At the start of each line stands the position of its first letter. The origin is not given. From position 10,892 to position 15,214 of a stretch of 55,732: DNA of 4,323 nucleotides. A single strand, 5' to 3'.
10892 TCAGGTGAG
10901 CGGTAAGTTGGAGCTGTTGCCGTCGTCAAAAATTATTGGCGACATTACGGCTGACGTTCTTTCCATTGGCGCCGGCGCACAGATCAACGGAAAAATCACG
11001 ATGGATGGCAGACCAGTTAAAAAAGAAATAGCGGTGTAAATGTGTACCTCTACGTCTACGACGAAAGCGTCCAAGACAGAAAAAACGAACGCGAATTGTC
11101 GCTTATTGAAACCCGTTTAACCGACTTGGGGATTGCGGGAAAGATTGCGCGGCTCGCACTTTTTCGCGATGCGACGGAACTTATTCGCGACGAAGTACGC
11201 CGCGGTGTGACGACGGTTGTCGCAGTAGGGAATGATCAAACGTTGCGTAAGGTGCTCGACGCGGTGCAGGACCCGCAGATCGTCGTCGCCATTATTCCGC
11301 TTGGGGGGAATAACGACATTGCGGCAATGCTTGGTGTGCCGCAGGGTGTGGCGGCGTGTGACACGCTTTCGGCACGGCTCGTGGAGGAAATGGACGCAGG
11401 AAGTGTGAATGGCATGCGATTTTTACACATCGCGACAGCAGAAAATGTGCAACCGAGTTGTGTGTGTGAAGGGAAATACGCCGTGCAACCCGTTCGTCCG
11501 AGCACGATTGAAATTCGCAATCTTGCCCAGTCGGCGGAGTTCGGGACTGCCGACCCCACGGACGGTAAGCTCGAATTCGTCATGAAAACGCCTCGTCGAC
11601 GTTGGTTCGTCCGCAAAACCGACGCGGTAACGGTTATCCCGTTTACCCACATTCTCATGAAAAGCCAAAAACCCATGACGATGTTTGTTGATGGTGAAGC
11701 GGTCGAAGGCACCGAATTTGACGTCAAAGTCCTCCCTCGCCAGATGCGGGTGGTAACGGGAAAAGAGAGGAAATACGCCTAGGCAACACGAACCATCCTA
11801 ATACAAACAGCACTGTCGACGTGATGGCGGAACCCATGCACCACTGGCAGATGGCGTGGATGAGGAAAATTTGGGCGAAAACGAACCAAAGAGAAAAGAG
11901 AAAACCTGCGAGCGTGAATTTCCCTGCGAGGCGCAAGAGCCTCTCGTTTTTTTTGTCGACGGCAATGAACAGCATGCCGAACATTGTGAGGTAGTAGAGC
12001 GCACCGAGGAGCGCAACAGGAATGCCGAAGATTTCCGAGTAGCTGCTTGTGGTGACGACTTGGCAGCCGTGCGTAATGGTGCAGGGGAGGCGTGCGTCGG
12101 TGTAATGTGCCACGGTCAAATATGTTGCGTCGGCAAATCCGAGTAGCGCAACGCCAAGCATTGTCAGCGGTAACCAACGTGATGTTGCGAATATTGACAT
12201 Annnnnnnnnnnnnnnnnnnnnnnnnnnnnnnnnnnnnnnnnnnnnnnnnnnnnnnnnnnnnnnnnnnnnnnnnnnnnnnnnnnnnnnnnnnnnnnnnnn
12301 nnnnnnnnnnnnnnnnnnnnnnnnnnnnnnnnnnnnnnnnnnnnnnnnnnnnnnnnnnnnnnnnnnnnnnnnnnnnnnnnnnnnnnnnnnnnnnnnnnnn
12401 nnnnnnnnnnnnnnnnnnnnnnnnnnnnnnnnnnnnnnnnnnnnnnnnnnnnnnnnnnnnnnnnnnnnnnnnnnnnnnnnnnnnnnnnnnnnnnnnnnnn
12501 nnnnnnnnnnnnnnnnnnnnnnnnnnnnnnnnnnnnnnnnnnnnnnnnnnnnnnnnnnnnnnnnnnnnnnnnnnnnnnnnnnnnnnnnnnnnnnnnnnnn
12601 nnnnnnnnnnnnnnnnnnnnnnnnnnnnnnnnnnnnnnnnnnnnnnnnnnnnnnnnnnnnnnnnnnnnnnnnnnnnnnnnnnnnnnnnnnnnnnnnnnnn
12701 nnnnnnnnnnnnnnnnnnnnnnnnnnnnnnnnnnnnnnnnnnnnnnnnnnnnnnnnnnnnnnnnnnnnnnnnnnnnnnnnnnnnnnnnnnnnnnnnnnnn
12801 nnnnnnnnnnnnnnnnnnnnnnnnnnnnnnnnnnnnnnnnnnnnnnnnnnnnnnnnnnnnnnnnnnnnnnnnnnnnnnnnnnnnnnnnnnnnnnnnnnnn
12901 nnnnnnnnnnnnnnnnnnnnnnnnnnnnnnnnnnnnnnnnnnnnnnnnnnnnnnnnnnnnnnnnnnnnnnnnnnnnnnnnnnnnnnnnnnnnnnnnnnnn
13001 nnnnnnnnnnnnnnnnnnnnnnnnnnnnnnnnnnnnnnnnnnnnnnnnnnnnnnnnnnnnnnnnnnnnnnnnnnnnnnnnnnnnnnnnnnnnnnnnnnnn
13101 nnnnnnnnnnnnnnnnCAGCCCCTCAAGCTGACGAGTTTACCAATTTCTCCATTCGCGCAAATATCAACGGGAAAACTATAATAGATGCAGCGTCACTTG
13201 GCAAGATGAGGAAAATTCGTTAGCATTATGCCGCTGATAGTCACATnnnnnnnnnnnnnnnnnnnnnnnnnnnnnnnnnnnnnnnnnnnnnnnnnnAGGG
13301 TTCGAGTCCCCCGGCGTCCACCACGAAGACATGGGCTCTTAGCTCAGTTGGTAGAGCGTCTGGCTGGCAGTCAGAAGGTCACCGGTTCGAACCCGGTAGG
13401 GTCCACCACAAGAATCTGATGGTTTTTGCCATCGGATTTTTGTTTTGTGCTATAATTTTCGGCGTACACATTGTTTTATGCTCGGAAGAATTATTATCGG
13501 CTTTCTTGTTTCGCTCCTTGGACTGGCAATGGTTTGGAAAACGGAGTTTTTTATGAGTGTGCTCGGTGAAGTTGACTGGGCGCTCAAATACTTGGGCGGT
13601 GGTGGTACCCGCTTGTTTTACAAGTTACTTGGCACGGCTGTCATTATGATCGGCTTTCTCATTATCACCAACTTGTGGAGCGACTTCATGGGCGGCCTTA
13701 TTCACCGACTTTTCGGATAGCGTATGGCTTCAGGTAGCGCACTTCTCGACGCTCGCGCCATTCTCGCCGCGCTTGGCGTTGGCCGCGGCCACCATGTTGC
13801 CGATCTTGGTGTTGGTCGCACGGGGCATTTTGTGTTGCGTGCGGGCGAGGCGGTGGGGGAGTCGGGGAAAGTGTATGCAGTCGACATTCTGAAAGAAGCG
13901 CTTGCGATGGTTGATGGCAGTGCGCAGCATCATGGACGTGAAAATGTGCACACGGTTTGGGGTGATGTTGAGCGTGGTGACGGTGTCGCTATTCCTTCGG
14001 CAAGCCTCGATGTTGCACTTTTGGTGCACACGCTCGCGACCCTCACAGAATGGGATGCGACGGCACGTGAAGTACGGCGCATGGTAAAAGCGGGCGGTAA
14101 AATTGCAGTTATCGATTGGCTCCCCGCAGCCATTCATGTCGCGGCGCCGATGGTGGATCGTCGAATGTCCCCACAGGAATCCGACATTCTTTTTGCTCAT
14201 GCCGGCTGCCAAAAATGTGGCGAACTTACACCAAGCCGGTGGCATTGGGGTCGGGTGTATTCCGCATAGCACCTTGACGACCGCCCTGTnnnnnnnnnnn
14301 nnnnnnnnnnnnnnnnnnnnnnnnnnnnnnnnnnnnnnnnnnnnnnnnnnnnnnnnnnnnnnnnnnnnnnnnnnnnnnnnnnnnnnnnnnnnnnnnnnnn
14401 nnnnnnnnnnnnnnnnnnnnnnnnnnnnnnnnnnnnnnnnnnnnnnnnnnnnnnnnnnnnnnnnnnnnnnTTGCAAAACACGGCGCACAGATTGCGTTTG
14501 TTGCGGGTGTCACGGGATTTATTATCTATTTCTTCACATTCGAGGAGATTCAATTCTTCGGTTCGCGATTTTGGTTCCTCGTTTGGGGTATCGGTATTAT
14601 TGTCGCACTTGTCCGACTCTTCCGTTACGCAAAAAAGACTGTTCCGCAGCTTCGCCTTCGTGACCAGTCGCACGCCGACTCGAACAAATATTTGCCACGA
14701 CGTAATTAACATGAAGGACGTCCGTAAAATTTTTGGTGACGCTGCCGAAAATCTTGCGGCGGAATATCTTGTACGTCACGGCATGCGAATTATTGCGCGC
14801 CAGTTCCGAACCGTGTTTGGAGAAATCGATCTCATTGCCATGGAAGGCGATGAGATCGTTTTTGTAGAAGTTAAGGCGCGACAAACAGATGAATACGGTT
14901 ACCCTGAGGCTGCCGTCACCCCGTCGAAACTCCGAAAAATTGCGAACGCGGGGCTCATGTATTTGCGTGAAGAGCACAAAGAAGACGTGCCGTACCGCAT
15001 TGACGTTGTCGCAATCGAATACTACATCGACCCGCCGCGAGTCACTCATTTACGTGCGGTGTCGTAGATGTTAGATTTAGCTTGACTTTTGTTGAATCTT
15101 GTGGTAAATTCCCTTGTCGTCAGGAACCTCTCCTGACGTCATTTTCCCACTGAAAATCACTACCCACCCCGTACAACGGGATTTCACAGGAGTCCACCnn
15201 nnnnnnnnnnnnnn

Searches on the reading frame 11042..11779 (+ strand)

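Call 64: search_protein_families(library=pfam, proteins=[window:11042-11779:+], max_evalue=0.001)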
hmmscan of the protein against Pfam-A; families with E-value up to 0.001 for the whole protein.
window:11042-11779:+ (246 aa): 1 family
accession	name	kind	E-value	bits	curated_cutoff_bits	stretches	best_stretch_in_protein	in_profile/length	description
PF00781.29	DAGK_cat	-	1.3e-12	47.8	23.6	1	12-122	12-125/125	Diacylglycerol kinase catalytic domain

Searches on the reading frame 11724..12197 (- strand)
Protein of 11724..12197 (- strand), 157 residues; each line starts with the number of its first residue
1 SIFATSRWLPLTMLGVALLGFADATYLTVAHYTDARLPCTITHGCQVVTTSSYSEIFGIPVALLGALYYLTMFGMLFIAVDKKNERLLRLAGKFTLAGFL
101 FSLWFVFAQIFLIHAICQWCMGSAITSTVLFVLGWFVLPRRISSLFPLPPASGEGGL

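Call 65: search_protein_families(library=pfam, proteins=[window:11724-12197:-], max_evalue=0.01)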
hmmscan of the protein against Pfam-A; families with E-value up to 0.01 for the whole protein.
window:11724-12197:- (157 aa): 1 family
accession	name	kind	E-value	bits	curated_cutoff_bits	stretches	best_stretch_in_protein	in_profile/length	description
PF07884.19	VKOR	-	1.1e-26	94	27.5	1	12-133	2-132/134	Vitamin K epoxide reductase family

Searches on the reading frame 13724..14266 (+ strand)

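Call 65: search_protein_families(library=pfam, proteins=[window:13724-14266:+], max_evalue=0.01)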
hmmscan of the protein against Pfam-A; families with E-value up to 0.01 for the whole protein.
window:13724-14266:+ (181 aa): 6 families
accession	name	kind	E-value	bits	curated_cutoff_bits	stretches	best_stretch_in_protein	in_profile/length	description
PF08241.18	Methyltransf_11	-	1.2e-10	42.3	21.2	1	27-128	2-94/95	Methyltransferase domain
PF13847.12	Methyltransf_31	-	1.8e-10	41.1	27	1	22-131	4-111/145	Methyltransferase domain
PF13649.12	Methyltransf_25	-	1.7e-09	38.7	27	1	25-125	1-97/97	Methyltransferase domain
PF01209.24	Ubie_methyltran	-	6.9e-09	35.8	20.1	1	16-132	42-154/233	ubiE/COQ5 methyltransferase family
PF08242.18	Methyltransf_12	-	2e-06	28.9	30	1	32-127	6-98/98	Methyltransferase domain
PF13489.12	Methyltransf_23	-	0.00056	20.1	27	1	33-136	33-123/164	Methyltransferase domain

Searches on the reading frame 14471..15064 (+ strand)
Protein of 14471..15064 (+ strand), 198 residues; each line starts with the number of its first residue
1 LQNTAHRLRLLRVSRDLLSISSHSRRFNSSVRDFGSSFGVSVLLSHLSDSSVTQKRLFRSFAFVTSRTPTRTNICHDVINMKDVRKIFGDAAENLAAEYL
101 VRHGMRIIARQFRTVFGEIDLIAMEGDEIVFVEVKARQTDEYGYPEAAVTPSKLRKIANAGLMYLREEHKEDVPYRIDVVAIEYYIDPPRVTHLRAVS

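Call 65: search_protein_families(library=pfam, proteins=[window:14471-15064:+], max_evalue=0.01)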
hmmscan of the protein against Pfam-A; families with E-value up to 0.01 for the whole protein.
window:14471-15064:+ (198 aa): 4 families
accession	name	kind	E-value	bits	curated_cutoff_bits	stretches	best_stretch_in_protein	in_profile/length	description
PF02021.23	UPF0102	-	9.6e-27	93.6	23.6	1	92-182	1-80/80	Uncharacterised protein family UPF0102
PF08378.17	NERD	-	0.00074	20.4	22.1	1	89-143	2-63/111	Nuclease-related domain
PF13635.12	DUF4143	-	0.005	17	28.1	0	86-136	104-159/160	Domain of unknown function (DUF4143)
PF01939.22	NucS_C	-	0.0059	17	24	1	99-140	14-56/124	Endonuclease NucS C-terminal domain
